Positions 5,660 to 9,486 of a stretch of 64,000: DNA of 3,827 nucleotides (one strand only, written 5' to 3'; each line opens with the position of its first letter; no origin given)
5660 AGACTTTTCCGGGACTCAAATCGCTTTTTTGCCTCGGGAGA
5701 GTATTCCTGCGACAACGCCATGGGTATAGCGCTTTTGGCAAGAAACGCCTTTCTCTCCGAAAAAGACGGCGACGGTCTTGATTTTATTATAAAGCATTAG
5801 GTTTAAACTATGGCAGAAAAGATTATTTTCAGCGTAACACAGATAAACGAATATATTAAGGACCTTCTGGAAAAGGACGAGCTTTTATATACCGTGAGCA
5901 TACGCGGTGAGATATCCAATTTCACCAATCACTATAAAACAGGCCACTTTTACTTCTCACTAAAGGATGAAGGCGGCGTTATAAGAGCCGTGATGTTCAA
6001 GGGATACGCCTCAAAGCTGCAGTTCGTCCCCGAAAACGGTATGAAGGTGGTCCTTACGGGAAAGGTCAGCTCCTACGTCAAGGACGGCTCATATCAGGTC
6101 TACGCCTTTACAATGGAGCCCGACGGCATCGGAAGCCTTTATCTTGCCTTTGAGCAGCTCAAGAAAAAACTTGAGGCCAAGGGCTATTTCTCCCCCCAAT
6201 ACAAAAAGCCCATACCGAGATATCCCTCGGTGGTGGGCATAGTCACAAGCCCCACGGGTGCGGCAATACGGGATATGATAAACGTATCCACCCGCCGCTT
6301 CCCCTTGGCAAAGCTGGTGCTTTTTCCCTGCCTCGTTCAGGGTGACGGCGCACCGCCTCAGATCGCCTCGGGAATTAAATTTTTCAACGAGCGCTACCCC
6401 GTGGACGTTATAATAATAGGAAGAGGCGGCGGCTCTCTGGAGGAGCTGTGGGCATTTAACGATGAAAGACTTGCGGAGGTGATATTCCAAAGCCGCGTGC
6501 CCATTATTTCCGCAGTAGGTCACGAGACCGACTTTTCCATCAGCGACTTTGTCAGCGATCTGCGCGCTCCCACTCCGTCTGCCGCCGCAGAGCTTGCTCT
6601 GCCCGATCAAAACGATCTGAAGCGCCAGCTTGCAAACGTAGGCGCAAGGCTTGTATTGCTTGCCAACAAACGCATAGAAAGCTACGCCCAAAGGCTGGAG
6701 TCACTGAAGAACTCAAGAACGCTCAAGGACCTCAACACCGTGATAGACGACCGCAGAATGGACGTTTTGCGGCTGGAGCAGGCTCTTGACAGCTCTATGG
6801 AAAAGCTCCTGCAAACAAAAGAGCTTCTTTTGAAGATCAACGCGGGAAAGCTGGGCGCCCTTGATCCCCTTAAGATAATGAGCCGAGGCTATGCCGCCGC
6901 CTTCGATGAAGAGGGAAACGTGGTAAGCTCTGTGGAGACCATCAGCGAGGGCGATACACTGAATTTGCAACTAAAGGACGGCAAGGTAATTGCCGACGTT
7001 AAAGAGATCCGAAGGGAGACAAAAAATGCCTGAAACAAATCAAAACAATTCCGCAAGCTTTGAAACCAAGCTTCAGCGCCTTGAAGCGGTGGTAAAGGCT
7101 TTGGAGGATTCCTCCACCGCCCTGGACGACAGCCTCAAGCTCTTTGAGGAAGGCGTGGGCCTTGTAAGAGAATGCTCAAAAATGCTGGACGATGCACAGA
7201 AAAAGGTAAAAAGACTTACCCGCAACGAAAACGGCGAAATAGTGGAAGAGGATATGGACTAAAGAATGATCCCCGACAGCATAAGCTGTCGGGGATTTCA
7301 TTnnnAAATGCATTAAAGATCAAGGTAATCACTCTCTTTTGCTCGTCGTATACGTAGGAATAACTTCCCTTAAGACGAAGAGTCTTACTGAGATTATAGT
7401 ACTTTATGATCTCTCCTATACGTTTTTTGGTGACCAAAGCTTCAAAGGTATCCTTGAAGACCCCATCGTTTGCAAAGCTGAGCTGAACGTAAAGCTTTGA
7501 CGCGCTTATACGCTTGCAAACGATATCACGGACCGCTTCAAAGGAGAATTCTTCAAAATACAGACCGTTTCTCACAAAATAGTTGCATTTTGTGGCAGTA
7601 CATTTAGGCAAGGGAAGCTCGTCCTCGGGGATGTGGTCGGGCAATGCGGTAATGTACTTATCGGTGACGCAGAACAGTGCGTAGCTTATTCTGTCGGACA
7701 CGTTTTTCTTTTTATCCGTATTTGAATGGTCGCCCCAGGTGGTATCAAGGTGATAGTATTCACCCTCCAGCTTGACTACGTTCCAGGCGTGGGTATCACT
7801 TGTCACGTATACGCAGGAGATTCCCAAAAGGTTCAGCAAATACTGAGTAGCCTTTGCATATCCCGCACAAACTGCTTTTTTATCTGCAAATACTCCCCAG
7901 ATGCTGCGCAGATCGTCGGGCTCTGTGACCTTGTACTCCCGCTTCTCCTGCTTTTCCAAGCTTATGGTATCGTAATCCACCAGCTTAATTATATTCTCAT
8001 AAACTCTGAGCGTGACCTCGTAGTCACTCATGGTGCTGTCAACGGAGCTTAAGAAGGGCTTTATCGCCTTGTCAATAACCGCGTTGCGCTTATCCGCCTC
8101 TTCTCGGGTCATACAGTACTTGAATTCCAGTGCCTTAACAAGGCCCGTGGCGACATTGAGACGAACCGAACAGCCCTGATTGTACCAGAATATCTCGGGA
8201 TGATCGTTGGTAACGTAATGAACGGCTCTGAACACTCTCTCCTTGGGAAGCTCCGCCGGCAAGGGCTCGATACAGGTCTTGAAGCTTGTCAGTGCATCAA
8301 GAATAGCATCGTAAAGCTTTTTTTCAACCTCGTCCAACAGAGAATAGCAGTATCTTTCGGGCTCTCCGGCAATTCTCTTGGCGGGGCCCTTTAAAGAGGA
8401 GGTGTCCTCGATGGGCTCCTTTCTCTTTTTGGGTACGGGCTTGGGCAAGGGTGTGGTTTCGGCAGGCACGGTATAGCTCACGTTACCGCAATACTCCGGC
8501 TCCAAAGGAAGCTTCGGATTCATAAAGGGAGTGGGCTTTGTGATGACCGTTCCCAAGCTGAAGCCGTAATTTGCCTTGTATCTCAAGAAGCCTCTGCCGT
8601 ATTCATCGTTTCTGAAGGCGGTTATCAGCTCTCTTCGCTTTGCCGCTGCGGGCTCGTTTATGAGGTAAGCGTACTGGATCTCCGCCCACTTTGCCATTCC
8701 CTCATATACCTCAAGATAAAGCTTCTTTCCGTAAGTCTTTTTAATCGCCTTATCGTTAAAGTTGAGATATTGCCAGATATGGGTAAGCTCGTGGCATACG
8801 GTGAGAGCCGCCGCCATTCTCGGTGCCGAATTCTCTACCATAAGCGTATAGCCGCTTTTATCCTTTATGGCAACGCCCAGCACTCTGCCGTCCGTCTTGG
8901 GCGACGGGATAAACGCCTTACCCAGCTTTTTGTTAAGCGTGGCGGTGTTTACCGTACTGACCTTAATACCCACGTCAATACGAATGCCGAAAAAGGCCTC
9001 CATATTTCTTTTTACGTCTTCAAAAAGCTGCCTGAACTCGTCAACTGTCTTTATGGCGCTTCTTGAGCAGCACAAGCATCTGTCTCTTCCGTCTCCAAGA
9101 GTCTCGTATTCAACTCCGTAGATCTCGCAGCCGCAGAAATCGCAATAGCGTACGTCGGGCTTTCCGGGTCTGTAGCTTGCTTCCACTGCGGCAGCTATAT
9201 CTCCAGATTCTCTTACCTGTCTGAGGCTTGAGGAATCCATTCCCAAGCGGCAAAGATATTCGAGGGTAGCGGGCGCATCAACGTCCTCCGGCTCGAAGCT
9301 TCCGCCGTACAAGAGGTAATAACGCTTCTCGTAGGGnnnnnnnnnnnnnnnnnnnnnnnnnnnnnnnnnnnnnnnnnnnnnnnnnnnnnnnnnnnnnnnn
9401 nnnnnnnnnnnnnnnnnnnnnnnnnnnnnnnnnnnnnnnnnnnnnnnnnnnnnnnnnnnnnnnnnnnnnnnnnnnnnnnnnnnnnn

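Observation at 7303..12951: Giant membrane-tethered protein pairing an HExxH zincin module with a transglutaminase-like core behind a zinc ribbon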

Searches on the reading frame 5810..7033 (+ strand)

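Call 8: search_protein_families(library=pfam, proteins=[window:5810-7033:+], max_evalue=0.001)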
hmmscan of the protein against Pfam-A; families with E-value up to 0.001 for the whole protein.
window:5810-7033:+ (407 aa): 3 families
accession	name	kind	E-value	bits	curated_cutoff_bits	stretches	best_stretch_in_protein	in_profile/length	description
PF02601.20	Exonuc_VII_L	-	3e-92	309.9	35.9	2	126-337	1-210/315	Exonuclease VII, large subunit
PF13742.12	tRNA_anti_2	-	2.6e-29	101.7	27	1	7-102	1-94/95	OB-fold nucleic acid binding domain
PF01336.31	tRNA_anti-codon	-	1.1e-12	48.2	27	1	29-104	1-74/75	OB-fold nucleic acid binding domain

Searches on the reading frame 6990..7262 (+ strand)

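Call 95: search_protein_families(library=pfam, proteins=[window:6990-7262:+], max_evalue=0.0001)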
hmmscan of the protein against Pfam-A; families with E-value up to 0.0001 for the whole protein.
window:6990-7262:+ (90 aa): 1 family
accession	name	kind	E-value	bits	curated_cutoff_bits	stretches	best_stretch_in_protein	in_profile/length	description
PF02609.21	Exonuc_VII_S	-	3.7e-19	68.9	24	1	24-74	1-51/52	Exonuclease VII small subunit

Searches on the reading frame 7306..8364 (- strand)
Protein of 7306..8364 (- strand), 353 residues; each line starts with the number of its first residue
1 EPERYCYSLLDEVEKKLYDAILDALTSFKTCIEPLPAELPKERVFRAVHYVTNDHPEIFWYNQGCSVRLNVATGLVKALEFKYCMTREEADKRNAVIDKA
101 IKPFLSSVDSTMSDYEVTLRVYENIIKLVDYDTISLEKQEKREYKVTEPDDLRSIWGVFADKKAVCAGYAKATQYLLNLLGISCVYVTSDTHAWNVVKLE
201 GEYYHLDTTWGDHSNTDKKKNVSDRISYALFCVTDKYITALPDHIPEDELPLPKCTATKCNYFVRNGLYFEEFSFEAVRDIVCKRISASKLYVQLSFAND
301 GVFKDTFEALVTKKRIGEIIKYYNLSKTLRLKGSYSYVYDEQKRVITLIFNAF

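Call 45: search_protein_families(library=pfam, proteins=[window:7306-8364:-], max_evalue=5)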
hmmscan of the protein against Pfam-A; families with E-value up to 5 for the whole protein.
window:7306-8364:- (353 aa): 4 families
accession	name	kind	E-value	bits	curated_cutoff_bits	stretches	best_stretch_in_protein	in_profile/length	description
PF01841.26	Transglut_core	-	1e-05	26.2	23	1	111-207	11-107/108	Transglutaminase-like superfamily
PF04473.18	DUF553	-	8.7e-05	22.4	20.5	1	120-208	21-113/140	Transglutaminase-like domain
PF18795.7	HSM3_N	-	0.032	14.2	24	1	94-135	44-84/237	DNA mismatch repair protein HSM3, N terminal domain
PF11043.13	Anti-RecBCD_p2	-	0.14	12.7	25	1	78-123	43-88/97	Bacteriophage P22, anti-RecBCD protein 2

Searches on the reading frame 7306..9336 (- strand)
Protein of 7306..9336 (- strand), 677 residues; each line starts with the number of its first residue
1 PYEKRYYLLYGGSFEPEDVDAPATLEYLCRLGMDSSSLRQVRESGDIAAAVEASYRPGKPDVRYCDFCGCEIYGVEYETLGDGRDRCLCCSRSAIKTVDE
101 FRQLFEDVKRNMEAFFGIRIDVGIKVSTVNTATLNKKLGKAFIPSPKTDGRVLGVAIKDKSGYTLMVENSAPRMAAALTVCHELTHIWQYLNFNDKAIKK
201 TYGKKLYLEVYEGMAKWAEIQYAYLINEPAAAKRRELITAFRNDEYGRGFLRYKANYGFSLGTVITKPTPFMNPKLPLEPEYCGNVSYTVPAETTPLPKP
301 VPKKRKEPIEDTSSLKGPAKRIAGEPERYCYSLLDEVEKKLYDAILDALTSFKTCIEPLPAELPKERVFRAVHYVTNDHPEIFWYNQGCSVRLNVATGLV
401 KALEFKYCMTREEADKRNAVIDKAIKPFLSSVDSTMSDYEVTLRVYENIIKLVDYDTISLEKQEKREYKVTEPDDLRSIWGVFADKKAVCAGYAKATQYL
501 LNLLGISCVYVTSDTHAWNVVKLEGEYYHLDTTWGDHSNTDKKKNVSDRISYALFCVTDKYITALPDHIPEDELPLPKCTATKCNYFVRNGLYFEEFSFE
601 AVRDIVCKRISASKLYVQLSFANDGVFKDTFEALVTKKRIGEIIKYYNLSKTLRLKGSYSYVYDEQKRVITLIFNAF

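Call 39: search_solved_structures(query=A3, max_evalue=1, show_alignments=3)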
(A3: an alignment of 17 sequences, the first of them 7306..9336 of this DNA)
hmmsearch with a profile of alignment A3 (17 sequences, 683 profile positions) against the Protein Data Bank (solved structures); distinct sequences matched with E-value up to 1: 2.
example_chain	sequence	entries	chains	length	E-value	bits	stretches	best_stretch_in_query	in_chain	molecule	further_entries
9crn_A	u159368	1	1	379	3.4e-36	128.1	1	326-645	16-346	Transglutaminase-like domain-containing protein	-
6rim_A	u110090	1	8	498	0.47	12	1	104-169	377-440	Putative botulinum-like toxin Wo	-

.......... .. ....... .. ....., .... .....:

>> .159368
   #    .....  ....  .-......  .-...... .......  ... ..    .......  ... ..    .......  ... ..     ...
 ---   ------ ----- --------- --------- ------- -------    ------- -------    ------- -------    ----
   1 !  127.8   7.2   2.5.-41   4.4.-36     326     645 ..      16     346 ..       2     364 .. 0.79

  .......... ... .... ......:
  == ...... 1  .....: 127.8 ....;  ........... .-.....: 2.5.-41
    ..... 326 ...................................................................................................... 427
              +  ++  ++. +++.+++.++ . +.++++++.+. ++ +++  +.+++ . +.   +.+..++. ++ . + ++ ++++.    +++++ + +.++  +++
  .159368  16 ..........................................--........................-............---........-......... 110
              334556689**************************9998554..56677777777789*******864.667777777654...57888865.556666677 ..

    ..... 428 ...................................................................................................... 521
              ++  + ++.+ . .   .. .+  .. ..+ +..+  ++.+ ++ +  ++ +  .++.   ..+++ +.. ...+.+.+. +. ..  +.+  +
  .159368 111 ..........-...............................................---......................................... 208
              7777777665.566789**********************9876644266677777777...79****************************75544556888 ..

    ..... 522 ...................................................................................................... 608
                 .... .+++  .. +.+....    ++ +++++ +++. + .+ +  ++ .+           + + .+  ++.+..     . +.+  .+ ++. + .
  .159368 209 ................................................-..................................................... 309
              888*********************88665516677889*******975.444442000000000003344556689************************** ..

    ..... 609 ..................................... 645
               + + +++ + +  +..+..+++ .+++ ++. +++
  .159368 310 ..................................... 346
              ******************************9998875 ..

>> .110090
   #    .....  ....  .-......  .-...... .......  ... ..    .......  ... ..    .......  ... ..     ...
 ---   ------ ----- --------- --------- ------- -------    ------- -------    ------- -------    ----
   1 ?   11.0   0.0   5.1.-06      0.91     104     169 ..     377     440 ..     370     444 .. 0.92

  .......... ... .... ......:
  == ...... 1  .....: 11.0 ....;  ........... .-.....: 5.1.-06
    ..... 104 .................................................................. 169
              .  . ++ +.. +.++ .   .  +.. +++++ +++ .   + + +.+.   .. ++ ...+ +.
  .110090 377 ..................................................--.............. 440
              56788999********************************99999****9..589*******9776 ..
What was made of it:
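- Cys, His and Asp align with those of TglA (call 39).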

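Call 49: predict_structure(alignment_id=A3)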
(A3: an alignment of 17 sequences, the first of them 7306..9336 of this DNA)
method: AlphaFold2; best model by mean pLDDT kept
length: 677 residues; sequences in the alignment: 17
mean_pLDDT: 70.7   pTM: 0.53
mean pLDDT of the five models: 70.7, 69.1, 67.4, 64.7, 61.3
residues with pLDDT >= 90: 113; 70-90: 304; 50-70: 126; < 50: 134
segments of 3 or more residues with pLDDT < 50: 1-62, 74-76, 81-83, 139-151, 227-233, 260-264, 287-318
pLDDT, mean of each block of 10 residues (from residue 1): 31 39 40 35 38 40 51 50 51 65 83 77 78 62 37 66 75 72 85 81 75 77 57 48 63 63 53 73 55 34 31 37 75 92 95 91 90 91 91 89 94 94 87 77 87 74 83 90 86 93 90 86 83 62 56 76 74 74 70 88 86 83 90 89 76 65 82 75
secondary structure, 60 per line:
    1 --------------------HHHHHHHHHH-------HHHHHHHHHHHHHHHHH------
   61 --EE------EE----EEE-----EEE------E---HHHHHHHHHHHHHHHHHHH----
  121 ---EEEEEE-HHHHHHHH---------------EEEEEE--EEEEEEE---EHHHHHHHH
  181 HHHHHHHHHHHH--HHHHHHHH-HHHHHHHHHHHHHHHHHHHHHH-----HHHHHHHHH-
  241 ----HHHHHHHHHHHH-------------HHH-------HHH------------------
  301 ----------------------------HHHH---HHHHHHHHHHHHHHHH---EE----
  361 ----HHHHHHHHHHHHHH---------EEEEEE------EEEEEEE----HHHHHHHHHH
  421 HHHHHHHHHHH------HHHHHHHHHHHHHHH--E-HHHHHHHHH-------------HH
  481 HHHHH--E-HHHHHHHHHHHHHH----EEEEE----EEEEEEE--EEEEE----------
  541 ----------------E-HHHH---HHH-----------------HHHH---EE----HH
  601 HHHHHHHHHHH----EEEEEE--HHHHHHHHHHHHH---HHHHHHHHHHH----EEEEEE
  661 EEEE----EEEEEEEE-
elements in order (helices of 4 or more, strands of 3 or more residues): H21-30 H38-54 E77-79 E85-87 H98-116 E124-129 H131-138 E154-159 E162-168 H173-192 H195-202 H204-225 H231-239 H245-256 H329-332 H336-351 H365-378 E388-393 E400-406 H411-431 H438-452 H457-465 H479-485 H490-503 E508-512 E517-523 E526-530 H559-562 H586-589 H599-611 E616-621 H624-636 H640-650 E655-664 E669-676
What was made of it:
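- The secondary structure of the model, a beta-sheet then the HExxH helix then the Glu helix, fits a zincin (call 49).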

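Call 52: fold_search(model_id=the predicted structure, library=pdb)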
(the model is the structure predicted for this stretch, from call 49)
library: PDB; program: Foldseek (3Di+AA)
matches with E <= 10: 120; with E <= 0.001: 3
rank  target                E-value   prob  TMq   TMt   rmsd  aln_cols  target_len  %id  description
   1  9crn                  1.2e-17  1.00  0.39  0.70   4.7       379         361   22  Crystal structure of Streptococcus pyogenes TglA (released 2024-08-14)
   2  4xz7_B                2.5e-04  1.00  0.16  0.27  14.4       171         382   15  Crystal structure of a TGase (released 2015-06-24)
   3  4xz7_A                8.8e-04  1.00  0.16  0.28  16.3       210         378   14  Crystal structure of a TGase (released 2015-06-24)
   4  9z4x_B                1.1e-02  0.94  0.17  0.22  21.6       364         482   13  MENIN IN COMPLEX WITH JNJ-75276617 (Bleximenib) (released 2025-11-26)
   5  9c93_B                1.2e-02  0.94  0.17  0.23  21.0       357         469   13  Crystal structure of menin in complex with inhibitor compound 26 (released 2025-01-15)
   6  9z4x_C                1.2e-02  0.97  0.18  0.24  18.4       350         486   12  MENIN IN COMPLEX WITH JNJ-75276617 (Bleximenib) (released 2025-11-26)
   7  9c4w                  1.7e-02  0.87  0.16  0.22  19.7       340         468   10  Menin mutant - G331R (released 2025-05-14)
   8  3o0y_A                1.8e-02  0.99  0.17  0.19  10.0       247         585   15  The crystal structure of the putative lipoprotein from Colwellia psychrerythraea (released 2010-09-22)
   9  3kd4_A                2.2e-02  0.99  0.12  0.16  13.5       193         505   14  CRYSTAL STRUCTURE OF A PUTATIVE PROTEASE (BDI_1141) FROM PARABACTEROIDES DISTASONIS ATCC 8503 AT 2.00 A RESOLUTION (released 2009-11-24)
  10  9z4x_D                2.3e-02  0.99  0.14  0.19  10.0       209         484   16  MENIN IN COMPLEX WITH JNJ-75276617 (Bleximenib) (released 2025-11-26)
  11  3o0y_B                2.9e-02  0.97  0.15  0.17  11.4       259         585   14  The crystal structure of the putative lipoprotein from Colwellia psychrerythraea (released 2010-09-22)
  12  5ddf                  3.2e-02  0.72  0.15  0.21  20.7       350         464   13  Menin in complex with MI-273 (released 2015-09-09)
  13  9c4s_A                3.4e-02  0.89  0.15  0.21  20.8       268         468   13  Menin mutant G331R in complex with MLL peptide (released 2025-05-21)
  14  4og4                  3.4e-02  0.89  0.18  0.24  20.5       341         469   11  Human menin with bound inhibitor MIV-3S (released 2014-03-05)
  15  4gq6_A                3.6e-02  0.87  0.15  0.21  20.4       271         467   12  Human menin in complex with MLL peptide (released 2012-09-19)
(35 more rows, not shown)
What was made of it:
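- On Transglutaminase-like superfamily / TglA-like: Foldseek against 9CRN: E=1.2e-17, target-normalised TM 0.70, module pLDDT about 85-94 (calls 49, 52)
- Closest known: Eukaryotic tubulin-processing peptidases: MATCAP. Same: MATCAP appears among the weak fold neighbours (E about 0.18, prob about 0.4; call 52).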

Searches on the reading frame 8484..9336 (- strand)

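Call 45: search_protein_families(library=pfam, proteins=[window:8484-9336:-], max_evalue=5)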
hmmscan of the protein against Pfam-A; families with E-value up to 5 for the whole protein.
window:8484-9336:- (284 aa): 5 families
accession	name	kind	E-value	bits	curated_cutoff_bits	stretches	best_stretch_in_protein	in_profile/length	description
PF19527.4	DUF6055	-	0.00034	20.1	27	1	148-222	102-174/417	Family of unknown function (DUF6055)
PF20573.4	DUF6782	-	0.0029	17.3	27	1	163-200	77-114/241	Putative metallopeptidase family (DUF6782)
PF11682.14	Zn_ribbon_11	-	0.03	14.4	24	1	63-79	19-35/37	Probable zinc-ribbon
PF04450.18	BSP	-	0.076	13.3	23.8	1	176-220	102-136/207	Peptidase of plants and bacteria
PF10263.15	SprT-like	-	0.13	12.5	25.6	1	172-195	57-80/108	SprT-like family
